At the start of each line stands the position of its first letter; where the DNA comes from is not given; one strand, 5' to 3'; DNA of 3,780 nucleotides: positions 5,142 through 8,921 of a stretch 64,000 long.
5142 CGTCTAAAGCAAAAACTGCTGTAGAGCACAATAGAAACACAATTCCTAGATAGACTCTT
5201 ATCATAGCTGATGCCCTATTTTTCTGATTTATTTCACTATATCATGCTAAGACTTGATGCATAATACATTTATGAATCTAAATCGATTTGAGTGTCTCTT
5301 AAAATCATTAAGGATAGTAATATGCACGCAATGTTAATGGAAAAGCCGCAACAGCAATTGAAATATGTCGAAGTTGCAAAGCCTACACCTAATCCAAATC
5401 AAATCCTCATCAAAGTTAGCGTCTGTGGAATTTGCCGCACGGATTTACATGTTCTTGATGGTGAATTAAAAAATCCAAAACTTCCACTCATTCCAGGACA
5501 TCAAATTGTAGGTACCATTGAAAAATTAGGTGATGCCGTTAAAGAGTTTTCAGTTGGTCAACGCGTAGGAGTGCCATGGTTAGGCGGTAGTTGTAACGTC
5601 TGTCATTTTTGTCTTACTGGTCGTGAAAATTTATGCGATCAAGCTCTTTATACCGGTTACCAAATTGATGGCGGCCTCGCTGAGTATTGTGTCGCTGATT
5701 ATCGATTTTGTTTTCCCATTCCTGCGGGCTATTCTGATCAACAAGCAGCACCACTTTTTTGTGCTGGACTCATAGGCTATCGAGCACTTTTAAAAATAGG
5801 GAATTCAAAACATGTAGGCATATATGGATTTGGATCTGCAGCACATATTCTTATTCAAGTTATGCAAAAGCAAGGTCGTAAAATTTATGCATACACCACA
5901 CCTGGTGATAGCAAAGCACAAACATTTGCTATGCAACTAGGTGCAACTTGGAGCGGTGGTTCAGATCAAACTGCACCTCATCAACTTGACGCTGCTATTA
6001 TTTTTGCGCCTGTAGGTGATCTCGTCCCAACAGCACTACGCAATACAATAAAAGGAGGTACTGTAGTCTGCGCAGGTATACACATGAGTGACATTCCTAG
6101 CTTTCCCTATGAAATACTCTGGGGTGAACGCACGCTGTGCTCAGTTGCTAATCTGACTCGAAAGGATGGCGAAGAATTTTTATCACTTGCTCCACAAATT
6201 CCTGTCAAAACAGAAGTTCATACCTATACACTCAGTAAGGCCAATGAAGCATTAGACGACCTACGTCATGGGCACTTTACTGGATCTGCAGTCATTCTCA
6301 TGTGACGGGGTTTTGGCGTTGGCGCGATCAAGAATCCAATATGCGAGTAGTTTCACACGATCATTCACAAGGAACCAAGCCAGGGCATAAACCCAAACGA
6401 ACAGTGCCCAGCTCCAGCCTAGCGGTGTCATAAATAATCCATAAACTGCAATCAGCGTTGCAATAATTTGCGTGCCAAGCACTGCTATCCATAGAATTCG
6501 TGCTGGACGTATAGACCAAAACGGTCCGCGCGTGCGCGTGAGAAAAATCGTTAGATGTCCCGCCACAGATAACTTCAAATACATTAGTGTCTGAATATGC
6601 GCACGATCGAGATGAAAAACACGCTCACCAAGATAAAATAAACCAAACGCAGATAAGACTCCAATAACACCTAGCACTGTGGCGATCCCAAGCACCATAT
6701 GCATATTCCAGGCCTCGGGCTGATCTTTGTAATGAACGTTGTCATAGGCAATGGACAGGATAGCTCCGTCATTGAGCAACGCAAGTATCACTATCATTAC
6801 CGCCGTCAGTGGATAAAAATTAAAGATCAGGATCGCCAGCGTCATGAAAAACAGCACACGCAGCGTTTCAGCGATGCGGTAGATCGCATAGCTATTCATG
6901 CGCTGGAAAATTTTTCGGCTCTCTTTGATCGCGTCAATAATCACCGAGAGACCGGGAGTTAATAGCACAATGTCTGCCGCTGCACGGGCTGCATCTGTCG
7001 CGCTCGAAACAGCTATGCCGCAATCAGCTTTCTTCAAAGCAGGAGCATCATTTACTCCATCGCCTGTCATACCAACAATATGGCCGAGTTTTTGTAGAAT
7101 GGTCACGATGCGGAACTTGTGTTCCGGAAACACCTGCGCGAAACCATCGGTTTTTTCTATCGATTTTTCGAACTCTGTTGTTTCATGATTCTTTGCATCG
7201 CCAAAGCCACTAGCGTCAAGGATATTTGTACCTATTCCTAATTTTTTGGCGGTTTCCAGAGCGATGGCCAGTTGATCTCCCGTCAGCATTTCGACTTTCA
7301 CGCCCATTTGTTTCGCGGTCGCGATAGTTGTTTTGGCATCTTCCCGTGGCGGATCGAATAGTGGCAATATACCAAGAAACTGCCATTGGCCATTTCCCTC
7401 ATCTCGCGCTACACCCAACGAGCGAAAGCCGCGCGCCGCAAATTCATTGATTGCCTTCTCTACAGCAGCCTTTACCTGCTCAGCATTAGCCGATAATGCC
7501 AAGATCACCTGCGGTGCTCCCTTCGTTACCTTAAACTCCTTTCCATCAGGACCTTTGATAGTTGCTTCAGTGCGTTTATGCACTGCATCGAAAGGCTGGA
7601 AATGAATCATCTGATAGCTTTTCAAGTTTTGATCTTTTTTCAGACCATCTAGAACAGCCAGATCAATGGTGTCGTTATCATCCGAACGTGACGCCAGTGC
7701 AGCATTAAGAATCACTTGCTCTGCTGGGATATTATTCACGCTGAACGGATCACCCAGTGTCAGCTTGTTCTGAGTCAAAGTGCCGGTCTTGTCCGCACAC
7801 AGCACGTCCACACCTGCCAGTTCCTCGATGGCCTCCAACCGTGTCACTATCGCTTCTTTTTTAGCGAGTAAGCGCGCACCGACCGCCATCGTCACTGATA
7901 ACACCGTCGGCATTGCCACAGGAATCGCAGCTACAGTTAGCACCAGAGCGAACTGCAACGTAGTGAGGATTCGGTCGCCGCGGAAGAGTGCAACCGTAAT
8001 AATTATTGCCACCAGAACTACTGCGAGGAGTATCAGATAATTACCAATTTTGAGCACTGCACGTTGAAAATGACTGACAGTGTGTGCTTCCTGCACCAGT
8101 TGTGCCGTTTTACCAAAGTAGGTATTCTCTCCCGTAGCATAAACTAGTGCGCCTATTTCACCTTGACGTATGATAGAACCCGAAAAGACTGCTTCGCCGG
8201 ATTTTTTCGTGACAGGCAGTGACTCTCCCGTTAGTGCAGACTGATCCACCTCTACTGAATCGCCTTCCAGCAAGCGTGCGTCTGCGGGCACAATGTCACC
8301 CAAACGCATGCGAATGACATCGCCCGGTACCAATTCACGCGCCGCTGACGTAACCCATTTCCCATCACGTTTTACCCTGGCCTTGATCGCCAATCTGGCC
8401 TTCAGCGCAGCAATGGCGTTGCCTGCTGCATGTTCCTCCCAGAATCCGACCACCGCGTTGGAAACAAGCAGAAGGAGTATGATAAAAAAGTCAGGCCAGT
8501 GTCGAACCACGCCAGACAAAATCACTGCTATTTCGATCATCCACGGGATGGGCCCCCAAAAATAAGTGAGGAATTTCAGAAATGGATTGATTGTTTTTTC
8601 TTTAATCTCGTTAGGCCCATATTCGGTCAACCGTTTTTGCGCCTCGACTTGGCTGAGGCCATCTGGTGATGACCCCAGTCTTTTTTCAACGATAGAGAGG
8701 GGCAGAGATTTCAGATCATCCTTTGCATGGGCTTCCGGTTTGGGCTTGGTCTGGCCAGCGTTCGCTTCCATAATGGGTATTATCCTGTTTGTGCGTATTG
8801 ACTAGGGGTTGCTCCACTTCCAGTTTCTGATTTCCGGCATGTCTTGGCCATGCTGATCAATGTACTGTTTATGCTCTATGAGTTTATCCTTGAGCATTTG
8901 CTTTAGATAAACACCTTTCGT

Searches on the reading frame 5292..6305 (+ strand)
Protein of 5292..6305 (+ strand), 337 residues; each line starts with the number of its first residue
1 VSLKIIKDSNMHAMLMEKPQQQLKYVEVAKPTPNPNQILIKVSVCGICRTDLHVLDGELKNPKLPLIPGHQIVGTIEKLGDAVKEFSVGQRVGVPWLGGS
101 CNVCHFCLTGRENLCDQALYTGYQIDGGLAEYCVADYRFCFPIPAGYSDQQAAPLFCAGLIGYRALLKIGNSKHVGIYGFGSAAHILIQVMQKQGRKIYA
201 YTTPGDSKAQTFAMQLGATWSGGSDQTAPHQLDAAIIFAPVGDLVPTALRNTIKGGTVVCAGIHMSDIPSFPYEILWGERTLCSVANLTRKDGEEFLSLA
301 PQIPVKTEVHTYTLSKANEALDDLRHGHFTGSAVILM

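Call 64: search_protein_families(library=ncbifam, proteins=[window:5292-6305:+], max_evalue=0.00001)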
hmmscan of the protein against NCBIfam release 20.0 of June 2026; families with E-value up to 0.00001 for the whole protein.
window:5292-6305:+ (337 aa): 19 families
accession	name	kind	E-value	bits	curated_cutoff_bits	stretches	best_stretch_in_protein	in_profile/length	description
TIGR02822.1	adh_fam_2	subfamily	2.1e-96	322.8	283.5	1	22-336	14-329/329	zinc-binding alcohol dehydrogenase family protein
NF047908.1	AldhRedAhr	equivalog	1.5e-55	188.4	470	1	10-328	3-326/335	NADPH-dependent aldehyde reductase Ahr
NF006940.0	PRK09422.1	equivalog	1e-40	139.7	344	1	22-335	11-333/338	alcohol dehydrogenase AdhP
NF010344.0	PRK13771.1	subfamily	1.5e-35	122.8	349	1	11-335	1-331/334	putative alcohol dehydrogenase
NF041172.1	AcrlCoa_red_Thmprot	equivalog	4.5e-29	101.4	500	1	11-332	1-329/334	acryloyl-CoA reductase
NF003808.0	PRK05396.1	equivalog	2.9e-27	95.4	380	1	11-219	1-210/341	L-threonine 3-dehydrogenase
NF007489.0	PRK10083.1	equivalog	5.2e-27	94.7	376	1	11-193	1-182/339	Zn-dependent oxidoreductase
NF041097.1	keto_inos_dh_IolM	equivalog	3e-25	88.7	450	1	21-145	38-169/389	scyllo-inosose 3-dehydrogenase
TIGR00692.1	tdh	equivalog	5.2e-24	84.9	458.35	1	15-219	3-208/340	L-threonine 3-dehydrogenase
TIGR03989.1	Rxyl_3153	subfamily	3.5e-22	79.2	440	1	13-125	4-117/370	NDMA-dependent alcohol dehydrogenase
TIGR02818.1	adh_III_F_hyde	equivalog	2.2e-17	63.2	543.95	1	12-118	3-108/368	S-(hydroxymethyl)glutathione dehydrogenase/class III alcohol dehydrogenase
TIGR02824.1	quinone_pig3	subfamily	3e-17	62.6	296.8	1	19-99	11-92/325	putative NAD(P)H quinone oxidoreductase, PIG3 family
TIGR03366.1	HpnZ_proposed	hypoth_equivalog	2.7e-16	59.7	328.1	1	32-279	2-272/315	putative phosphonate catabolism associated alcohol dehydrogenase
TIGR03201.1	dearomat_had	equivalog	1.2e-15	57.5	338.65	1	15-139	3-126/349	6-hydroxycyclohex-1-ene-1-carbonyl-CoA dehydrogenase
TIGR03451.1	mycoS_dep_FDH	equivalog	1.7e-15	56.7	512.9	1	13-117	4-106/358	S-(hydroxymethyl)mycothiol dehydrogenase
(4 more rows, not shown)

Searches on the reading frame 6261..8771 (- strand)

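Call 12: search_protein_families(library=pfam, proteins=[window:6261-8771:-])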
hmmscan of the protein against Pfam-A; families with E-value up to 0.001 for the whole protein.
window:6261-8771:- (836 aa): 4 families
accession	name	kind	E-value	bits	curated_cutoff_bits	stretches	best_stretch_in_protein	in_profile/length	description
PF00122.25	E1-E2_ATPase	-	4.1e-54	183.3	28.1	1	128-305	4-181/181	E1-E2 ATPase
PF00690.31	Cation_ATPase_N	-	5.1e-15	55.3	20.4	1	22-86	3-69/69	Cation transporter/ATPase, N-terminus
PF00702.32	Hydrolase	-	1.9e-14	54.9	26.4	1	322-583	2-191/191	haloacid dehalogenase-like hydrolase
PF08282.18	Hydrolase_3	-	0.00012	22.3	20.9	0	570-604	210-244/255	haloacid dehalogenase-like hydrolase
